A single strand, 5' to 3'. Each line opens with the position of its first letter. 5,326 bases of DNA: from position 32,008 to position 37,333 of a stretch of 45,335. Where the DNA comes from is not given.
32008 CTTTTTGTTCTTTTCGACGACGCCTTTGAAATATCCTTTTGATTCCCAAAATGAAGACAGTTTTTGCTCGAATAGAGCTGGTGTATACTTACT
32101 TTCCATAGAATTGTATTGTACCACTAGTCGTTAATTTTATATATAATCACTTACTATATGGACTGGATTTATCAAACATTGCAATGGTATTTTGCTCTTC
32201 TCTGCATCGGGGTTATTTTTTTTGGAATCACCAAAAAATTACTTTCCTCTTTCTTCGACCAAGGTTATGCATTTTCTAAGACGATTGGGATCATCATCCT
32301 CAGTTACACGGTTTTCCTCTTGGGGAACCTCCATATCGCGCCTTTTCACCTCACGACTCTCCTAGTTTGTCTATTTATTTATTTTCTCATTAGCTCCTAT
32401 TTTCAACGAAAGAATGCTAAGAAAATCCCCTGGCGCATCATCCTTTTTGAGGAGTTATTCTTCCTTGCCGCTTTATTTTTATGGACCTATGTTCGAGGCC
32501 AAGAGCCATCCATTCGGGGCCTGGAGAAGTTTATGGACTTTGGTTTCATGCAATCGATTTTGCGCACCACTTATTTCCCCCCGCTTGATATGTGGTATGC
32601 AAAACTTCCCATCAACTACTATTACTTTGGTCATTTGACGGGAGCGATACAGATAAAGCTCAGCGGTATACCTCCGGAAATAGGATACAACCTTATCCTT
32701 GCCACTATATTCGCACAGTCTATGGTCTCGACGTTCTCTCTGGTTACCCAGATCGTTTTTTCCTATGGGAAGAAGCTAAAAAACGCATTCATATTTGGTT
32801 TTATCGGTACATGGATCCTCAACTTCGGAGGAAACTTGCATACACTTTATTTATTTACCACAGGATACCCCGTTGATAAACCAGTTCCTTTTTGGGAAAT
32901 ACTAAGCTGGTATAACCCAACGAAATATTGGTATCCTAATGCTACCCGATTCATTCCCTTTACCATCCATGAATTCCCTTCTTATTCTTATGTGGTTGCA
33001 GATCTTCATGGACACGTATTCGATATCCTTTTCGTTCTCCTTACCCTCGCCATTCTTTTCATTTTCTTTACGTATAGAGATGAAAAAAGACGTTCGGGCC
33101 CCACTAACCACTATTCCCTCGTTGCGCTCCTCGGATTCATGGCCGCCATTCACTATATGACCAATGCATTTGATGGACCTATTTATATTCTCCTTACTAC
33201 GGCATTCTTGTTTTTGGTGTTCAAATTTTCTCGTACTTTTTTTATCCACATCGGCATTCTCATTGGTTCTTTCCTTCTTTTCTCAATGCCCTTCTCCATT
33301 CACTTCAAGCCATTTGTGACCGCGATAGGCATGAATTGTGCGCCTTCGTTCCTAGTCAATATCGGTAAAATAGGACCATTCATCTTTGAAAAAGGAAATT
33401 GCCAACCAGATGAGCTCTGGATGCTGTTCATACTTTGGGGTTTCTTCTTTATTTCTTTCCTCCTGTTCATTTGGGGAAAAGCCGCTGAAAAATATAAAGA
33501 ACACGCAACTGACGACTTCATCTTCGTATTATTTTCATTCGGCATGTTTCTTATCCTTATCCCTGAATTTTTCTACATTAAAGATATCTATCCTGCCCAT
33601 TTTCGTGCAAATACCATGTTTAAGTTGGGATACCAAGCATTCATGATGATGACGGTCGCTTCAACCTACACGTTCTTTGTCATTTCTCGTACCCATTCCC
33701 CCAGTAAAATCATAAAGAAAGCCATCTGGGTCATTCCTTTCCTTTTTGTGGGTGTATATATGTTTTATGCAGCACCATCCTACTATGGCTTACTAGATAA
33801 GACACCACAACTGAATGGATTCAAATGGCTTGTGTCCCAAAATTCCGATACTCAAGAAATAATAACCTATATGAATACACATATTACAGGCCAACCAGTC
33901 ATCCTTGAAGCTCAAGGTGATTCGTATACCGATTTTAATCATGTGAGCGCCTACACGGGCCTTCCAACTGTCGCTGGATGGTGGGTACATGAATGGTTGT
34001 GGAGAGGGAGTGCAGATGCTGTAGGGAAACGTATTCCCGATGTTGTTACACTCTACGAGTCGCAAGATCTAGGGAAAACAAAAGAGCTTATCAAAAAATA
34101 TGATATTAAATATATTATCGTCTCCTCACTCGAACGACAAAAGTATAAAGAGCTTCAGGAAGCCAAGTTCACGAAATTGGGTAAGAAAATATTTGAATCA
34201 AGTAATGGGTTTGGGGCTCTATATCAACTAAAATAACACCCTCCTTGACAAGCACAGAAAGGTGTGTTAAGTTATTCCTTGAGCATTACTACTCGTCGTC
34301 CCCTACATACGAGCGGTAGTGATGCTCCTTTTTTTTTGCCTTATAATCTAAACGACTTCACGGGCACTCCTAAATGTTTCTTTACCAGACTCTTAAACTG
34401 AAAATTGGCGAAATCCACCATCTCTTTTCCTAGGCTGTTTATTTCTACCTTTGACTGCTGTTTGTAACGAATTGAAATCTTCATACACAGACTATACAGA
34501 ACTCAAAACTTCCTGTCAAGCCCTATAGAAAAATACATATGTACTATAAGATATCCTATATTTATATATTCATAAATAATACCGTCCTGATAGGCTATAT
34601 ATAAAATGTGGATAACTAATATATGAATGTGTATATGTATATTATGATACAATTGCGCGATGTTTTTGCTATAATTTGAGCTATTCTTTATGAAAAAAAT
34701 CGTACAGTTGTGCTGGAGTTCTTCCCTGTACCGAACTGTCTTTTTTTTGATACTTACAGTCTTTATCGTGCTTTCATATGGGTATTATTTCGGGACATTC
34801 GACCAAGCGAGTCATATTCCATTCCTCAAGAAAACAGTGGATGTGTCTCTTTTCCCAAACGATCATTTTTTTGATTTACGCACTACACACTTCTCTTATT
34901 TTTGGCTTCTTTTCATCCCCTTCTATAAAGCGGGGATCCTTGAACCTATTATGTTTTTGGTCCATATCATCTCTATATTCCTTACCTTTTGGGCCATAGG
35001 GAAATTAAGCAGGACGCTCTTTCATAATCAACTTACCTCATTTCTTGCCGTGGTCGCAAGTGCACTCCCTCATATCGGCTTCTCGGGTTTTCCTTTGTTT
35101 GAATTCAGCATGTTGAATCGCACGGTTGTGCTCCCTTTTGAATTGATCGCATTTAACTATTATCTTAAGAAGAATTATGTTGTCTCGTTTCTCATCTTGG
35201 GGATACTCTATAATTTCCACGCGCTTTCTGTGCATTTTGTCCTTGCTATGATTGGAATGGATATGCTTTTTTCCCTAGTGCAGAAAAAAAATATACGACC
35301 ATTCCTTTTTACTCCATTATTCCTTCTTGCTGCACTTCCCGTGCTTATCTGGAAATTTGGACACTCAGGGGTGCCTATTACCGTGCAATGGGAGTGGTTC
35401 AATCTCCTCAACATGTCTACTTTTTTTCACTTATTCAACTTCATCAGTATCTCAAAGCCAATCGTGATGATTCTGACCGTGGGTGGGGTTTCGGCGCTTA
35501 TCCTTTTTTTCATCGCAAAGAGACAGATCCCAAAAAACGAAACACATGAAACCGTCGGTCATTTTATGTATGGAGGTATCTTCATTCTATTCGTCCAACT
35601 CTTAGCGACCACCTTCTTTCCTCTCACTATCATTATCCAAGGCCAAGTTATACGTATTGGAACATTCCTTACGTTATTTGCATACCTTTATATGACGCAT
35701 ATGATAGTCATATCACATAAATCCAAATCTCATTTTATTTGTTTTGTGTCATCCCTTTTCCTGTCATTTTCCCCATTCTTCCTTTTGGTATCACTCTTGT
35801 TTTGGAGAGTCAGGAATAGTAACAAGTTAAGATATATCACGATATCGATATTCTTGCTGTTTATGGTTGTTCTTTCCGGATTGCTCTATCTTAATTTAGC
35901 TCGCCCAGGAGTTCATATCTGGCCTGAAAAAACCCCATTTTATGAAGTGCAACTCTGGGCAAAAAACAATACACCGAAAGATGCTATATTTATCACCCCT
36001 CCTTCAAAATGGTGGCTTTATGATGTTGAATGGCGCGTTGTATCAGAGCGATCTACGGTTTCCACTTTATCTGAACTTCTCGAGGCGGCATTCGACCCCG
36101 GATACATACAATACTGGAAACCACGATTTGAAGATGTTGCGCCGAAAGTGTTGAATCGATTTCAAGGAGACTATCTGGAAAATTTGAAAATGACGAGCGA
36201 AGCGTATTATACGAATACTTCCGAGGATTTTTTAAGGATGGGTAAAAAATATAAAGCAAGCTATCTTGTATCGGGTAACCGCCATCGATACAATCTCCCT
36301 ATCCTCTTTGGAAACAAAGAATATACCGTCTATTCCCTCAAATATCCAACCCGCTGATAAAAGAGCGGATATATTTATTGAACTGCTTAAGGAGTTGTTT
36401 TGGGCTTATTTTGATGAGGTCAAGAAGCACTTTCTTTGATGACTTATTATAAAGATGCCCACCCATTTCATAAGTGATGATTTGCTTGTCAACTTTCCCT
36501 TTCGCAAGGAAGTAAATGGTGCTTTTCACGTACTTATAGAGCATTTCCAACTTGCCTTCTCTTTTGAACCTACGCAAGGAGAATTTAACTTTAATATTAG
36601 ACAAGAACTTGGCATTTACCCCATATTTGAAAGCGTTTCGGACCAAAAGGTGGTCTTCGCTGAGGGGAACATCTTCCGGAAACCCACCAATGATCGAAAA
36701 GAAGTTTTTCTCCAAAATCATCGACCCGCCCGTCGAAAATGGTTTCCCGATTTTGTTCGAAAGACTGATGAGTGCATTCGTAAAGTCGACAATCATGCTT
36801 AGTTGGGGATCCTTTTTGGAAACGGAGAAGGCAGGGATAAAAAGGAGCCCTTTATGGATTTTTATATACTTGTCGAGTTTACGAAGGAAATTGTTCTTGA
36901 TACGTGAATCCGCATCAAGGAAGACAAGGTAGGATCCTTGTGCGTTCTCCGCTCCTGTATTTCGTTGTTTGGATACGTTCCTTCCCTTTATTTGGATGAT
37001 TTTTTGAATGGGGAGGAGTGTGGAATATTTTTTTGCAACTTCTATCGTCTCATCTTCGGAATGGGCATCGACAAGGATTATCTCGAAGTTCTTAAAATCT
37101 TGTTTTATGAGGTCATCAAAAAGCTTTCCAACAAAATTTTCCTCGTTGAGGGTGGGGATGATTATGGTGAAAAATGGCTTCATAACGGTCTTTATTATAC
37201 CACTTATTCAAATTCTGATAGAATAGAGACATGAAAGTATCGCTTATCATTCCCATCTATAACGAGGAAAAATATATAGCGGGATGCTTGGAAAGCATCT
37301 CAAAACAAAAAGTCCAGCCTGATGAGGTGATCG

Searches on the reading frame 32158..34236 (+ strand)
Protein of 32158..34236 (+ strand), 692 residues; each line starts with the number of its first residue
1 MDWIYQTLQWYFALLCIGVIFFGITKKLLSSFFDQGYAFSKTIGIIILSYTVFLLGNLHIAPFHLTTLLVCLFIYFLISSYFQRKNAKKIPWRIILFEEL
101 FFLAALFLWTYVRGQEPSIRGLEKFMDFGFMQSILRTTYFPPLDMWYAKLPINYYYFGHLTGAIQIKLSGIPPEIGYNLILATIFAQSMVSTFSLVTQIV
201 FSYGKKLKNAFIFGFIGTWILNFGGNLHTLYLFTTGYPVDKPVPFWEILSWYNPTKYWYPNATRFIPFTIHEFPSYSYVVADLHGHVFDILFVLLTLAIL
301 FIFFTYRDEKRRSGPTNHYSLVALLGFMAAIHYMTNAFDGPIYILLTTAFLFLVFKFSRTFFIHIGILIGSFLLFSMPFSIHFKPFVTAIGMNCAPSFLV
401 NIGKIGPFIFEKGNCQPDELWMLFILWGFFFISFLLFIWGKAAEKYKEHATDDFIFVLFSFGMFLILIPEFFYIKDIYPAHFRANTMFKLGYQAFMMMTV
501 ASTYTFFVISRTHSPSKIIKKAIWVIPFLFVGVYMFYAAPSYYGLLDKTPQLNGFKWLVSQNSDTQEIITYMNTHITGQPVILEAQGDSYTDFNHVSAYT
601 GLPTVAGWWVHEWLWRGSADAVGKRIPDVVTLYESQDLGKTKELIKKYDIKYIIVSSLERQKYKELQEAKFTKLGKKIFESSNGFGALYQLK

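Call 9: search_protein_families(library=pfam, proteins=[window:32158-34236:+], max_evalue=0.01)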
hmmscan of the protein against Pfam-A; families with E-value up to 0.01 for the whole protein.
window:32158-34236:+ (692 aa): 1 family
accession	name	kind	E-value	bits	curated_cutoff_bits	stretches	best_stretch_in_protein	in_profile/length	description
PF10060.15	DUF2298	-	1.9e-92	311.2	27.8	2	47-442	1-387/488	Uncharacterized membrane protein (DUF2298)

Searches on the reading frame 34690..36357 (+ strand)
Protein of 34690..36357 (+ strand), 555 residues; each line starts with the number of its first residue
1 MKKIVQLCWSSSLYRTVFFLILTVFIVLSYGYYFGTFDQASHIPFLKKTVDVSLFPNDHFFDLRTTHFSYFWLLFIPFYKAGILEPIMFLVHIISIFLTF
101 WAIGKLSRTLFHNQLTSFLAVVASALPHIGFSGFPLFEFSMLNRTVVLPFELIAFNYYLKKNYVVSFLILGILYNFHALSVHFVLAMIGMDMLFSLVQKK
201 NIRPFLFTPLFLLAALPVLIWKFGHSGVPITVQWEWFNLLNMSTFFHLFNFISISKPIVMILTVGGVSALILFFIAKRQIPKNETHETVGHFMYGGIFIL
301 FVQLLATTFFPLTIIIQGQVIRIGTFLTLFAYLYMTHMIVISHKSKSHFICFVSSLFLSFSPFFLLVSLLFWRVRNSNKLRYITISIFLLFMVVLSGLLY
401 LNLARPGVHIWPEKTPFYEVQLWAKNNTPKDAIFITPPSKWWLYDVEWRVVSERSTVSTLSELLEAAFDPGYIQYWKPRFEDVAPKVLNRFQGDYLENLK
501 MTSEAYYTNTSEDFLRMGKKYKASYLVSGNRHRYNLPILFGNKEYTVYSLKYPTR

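Call 9: search_protein_families(library=pfam, proteins=[window:34690-36357:+], max_evalue=0.01)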
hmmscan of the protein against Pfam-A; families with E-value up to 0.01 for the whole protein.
window:34690-36357:+ (555 aa): 2 families
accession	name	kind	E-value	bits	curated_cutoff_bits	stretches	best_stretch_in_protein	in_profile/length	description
PF20604.3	DUF6798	-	2e-07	31.1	26.9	1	418-483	4-61/61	Domain of unknown function (DUF6798)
PF19862.4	DUF6336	-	0.001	19.8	25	1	320-380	11-73/128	Family of unknown function (DUF6336)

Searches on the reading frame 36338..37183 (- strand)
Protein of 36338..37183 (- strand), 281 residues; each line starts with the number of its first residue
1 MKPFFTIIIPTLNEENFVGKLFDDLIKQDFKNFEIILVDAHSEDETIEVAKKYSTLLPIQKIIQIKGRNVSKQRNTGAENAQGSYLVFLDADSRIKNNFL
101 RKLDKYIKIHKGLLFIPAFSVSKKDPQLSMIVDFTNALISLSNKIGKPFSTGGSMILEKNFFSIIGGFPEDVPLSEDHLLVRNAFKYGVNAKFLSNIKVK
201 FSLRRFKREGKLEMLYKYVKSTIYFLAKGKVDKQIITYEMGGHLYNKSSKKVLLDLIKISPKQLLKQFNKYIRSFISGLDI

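Call 9: search_protein_families(library=pfam, proteins=[window:36338-37183:-], max_evalue=0.01)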
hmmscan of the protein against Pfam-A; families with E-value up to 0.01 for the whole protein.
window:36338-37183:- (281 aa): 5 families
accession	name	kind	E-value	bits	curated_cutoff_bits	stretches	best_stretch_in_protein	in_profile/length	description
PF00535.33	Glycos_transf_2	-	2.2e-25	89.9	23.3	1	6-127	1-123/168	Glycosyl transferase family 2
PF10111.15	Glyco_tranf_2_2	-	1.6e-09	38.1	27.3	1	7-207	2-223/276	Glycosyltransferase like family 2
PF13641.12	Glyco_tranf_2_3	-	1.6e-08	35.3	27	1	5-117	3-120/230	Glycosyltransferase like family 2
PF13506.12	Glyco_transf_21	-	7.4e-05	22.7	21.7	1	76-193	24-146/174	Glycosyl transferase family 21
PF13632.12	Glyco_trans_2_3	-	0.0081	16.4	27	0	86-198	2-122/198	Glycosyl transferase family group 2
